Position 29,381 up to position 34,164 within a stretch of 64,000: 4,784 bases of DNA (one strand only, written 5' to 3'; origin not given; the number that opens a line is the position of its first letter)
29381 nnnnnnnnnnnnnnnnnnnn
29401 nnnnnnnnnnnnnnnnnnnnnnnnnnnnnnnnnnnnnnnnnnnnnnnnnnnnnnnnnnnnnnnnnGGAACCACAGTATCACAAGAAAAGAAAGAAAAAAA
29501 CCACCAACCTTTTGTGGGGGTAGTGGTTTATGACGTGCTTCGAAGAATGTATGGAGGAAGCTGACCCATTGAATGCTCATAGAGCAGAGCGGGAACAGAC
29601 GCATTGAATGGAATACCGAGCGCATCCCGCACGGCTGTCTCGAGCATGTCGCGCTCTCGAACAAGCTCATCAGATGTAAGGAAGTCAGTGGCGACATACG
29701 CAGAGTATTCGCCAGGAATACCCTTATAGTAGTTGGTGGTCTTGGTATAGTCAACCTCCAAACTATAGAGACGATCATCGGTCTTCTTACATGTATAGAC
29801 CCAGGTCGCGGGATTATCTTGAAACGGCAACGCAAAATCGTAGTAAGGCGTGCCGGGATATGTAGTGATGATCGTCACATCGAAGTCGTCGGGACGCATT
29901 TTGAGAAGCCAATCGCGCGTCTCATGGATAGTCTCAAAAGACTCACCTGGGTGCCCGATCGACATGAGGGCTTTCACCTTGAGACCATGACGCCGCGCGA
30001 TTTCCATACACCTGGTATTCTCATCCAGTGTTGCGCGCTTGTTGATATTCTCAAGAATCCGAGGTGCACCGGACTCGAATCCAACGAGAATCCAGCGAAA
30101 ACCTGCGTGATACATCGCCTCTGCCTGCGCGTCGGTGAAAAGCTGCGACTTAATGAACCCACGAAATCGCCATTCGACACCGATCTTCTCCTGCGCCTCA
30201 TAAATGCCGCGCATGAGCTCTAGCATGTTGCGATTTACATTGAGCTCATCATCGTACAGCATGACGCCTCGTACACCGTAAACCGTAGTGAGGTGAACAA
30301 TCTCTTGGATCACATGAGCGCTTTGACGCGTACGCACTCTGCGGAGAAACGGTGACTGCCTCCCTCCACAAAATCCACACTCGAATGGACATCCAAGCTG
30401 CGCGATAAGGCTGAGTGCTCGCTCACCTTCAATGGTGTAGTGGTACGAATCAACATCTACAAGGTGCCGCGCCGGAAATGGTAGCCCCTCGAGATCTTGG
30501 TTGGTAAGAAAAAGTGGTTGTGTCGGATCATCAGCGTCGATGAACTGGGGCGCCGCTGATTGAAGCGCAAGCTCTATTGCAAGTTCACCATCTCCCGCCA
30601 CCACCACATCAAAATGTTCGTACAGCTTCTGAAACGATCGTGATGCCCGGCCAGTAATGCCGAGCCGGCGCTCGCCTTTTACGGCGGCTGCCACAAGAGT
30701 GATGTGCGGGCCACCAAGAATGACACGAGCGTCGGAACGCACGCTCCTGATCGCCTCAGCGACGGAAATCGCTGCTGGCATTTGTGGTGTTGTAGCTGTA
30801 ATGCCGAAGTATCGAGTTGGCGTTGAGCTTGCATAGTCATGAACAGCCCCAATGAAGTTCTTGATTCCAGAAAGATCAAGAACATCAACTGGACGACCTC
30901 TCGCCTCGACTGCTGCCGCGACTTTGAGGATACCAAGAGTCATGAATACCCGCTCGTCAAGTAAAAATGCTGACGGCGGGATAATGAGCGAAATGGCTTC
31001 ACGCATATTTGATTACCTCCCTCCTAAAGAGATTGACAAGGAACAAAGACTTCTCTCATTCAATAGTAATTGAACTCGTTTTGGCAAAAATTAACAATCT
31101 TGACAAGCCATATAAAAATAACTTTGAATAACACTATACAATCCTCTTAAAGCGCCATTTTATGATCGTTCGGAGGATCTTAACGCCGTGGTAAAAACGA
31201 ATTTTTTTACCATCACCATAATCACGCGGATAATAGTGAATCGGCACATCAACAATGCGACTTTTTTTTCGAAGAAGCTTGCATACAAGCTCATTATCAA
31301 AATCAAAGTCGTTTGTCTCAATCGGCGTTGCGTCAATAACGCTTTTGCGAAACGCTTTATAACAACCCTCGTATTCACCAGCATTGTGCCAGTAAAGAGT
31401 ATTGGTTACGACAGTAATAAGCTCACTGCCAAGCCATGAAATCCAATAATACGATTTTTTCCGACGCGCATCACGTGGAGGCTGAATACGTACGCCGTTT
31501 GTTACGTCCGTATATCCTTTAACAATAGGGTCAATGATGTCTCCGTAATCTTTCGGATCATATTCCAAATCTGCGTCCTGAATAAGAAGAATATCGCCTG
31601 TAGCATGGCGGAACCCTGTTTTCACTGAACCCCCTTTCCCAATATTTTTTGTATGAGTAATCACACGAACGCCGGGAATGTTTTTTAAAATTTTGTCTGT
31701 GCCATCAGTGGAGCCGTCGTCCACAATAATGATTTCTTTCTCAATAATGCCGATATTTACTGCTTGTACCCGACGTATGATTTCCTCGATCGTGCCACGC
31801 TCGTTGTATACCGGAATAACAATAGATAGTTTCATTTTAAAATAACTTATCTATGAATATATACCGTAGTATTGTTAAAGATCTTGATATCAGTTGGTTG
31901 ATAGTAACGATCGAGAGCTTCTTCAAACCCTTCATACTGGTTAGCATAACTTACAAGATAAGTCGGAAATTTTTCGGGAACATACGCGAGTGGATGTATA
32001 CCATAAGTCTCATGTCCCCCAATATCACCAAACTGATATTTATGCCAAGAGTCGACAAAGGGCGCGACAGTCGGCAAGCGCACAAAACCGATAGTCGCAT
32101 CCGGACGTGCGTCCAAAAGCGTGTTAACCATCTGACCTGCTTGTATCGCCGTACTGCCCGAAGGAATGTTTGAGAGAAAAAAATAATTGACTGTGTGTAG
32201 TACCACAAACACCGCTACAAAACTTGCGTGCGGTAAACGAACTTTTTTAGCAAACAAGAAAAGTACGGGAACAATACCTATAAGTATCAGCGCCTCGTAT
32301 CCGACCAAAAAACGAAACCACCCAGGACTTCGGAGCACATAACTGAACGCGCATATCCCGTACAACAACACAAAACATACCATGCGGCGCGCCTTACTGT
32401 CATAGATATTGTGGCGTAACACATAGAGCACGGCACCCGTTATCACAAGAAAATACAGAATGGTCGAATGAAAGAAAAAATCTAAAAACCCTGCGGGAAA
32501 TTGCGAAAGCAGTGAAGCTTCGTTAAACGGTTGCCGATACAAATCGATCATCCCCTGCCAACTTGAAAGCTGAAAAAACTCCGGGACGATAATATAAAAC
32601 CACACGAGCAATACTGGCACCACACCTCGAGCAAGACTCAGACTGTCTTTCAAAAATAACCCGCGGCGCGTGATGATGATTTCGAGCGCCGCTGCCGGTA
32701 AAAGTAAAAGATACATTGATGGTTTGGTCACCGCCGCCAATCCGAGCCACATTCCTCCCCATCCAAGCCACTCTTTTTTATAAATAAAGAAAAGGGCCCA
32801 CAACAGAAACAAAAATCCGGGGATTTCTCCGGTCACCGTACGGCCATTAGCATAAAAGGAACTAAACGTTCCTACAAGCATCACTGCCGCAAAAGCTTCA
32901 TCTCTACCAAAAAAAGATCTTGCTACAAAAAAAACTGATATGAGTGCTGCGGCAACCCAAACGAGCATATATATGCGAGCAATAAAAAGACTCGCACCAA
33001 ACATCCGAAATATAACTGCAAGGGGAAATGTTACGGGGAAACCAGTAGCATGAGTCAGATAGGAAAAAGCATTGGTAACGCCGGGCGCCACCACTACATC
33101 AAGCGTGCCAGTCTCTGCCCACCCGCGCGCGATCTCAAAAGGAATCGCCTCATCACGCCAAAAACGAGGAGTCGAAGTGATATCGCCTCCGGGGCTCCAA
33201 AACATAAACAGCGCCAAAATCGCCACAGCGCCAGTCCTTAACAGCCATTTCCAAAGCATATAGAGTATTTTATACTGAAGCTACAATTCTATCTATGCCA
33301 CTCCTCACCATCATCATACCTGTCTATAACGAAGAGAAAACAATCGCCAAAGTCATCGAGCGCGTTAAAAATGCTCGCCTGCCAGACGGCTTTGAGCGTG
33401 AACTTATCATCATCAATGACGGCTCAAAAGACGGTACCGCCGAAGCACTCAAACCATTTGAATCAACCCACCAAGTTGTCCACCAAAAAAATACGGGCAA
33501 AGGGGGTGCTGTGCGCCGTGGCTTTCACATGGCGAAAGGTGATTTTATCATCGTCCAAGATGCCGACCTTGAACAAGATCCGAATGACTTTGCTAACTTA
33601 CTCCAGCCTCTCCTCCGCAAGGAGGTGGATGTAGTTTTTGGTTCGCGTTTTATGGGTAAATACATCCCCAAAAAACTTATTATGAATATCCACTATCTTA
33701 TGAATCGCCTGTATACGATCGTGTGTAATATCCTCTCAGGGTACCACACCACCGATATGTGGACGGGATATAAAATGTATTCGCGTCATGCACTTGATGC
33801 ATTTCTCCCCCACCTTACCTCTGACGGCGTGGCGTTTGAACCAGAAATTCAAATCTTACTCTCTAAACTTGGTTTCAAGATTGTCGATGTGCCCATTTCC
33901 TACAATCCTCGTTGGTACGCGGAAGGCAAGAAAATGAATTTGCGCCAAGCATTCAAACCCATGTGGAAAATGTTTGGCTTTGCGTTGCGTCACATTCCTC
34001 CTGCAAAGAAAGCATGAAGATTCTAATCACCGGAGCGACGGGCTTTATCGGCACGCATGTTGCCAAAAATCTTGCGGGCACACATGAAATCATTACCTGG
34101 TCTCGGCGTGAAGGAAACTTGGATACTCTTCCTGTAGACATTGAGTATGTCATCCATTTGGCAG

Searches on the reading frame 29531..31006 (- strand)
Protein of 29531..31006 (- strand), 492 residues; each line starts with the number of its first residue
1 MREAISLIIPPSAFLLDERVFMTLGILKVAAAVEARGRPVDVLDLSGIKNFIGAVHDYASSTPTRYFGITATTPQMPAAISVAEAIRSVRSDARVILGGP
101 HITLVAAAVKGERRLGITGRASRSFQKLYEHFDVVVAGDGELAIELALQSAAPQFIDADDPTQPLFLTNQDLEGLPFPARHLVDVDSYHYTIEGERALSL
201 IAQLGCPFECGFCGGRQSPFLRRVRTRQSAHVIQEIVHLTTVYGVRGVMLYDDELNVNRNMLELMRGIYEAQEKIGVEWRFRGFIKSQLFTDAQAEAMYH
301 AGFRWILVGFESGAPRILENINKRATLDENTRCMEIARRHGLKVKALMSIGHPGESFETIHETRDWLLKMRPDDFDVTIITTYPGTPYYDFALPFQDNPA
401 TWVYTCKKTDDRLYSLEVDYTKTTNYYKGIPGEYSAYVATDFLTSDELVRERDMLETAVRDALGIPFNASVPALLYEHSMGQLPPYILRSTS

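Call 60: search_protein_families(library=pfam, proteins=[window:29531-31006:-], max_evalue=0.00001)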
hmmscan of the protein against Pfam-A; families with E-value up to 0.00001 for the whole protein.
window:29531-31006:- (492 aa): 2 families
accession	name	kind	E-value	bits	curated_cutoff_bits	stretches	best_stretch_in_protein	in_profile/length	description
PF04055.27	Radical_SAM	-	5.7e-21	75.8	29.5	1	203-367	4-166/166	Radical SAM superfamily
PF02310.24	B12-binding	-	3.7e-09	36.9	32.1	1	23-112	14-101/121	B12 binding domain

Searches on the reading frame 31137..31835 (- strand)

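Call 61: search_protein_families(library=pfam, proteins=[window:31137-31835:-], max_evalue=0.00001)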
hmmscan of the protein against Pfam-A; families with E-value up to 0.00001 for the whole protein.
window:31137-31835:- (233 aa): 4 families
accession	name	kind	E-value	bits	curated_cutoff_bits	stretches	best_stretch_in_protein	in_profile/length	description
PF00535.33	Glycos_transf_2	-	8.2e-34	117.4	23.3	1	4-168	1-165/168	Glycosyl transferase family 2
PF10111.15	Glyco_tranf_2_2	-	9.1e-08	32.3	27.3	1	4-90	1-92/276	Glycosyltransferase like family 2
PF13704.12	Glyco_tranf_2_4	-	3.7e-06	27.8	27.5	1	11-89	2-81/98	Glycosyl transferase family 2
PF13641.12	Glyco_tranf_2_3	-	4.8e-06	27.2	27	1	3-89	3-96/230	Glycosyltransferase like family 2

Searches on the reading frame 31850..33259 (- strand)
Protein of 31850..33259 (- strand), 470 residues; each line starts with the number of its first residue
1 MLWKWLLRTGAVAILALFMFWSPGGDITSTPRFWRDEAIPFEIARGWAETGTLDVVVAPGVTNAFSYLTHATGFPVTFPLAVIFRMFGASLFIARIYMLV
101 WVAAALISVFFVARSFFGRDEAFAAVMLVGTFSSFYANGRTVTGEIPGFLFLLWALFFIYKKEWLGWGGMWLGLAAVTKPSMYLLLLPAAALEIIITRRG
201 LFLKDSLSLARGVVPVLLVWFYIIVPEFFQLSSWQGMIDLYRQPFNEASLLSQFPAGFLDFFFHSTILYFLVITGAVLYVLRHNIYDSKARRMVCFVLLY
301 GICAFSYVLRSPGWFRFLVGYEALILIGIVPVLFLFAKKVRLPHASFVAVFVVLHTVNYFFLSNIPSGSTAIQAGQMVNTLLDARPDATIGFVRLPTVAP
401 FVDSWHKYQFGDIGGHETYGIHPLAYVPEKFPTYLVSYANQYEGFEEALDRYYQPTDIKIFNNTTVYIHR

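Call 60: search_protein_families(library=pfam, proteins=[window:31850-33259:-], max_evalue=0.00001)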
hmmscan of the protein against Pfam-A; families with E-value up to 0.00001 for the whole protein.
window:31850-33259:- (470 aa): 1 family
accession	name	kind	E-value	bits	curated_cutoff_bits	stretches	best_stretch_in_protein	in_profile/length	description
PF13231.12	PMT_2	-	8.8e-11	42.7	26.1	1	80-219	10-153/160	Dolichyl-phosphate-mannose-protein mannosyltransferase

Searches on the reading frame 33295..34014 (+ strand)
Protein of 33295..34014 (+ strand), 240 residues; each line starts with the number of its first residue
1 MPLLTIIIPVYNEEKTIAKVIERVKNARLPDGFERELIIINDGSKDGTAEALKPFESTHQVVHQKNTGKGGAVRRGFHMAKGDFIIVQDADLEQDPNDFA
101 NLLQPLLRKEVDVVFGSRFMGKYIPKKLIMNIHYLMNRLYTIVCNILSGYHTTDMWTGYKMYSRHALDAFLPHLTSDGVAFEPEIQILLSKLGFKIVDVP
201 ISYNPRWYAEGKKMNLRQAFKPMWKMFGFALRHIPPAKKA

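Call 61: search_protein_families(library=pfam, proteins=[window:33295-34014:+], max_evalue=0.00001)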
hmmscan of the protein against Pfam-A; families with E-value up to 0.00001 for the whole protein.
window:33295-34014:+ (240 aa): 3 families
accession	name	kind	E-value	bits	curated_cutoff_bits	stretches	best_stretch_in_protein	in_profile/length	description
PF00535.33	Glycos_transf_2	-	6.1e-34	117.8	23.3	1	5-168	1-165/168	Glycosyl transferase family 2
PF13641.12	Glyco_tranf_2_3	-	5.4e-10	40.1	27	1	4-144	3-132/230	Glycosyltransferase like family 2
PF10111.15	Glyco_tranf_2_2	-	1.4e-09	38.3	27.3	1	5-104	1-104/276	Glycosyltransferase like family 2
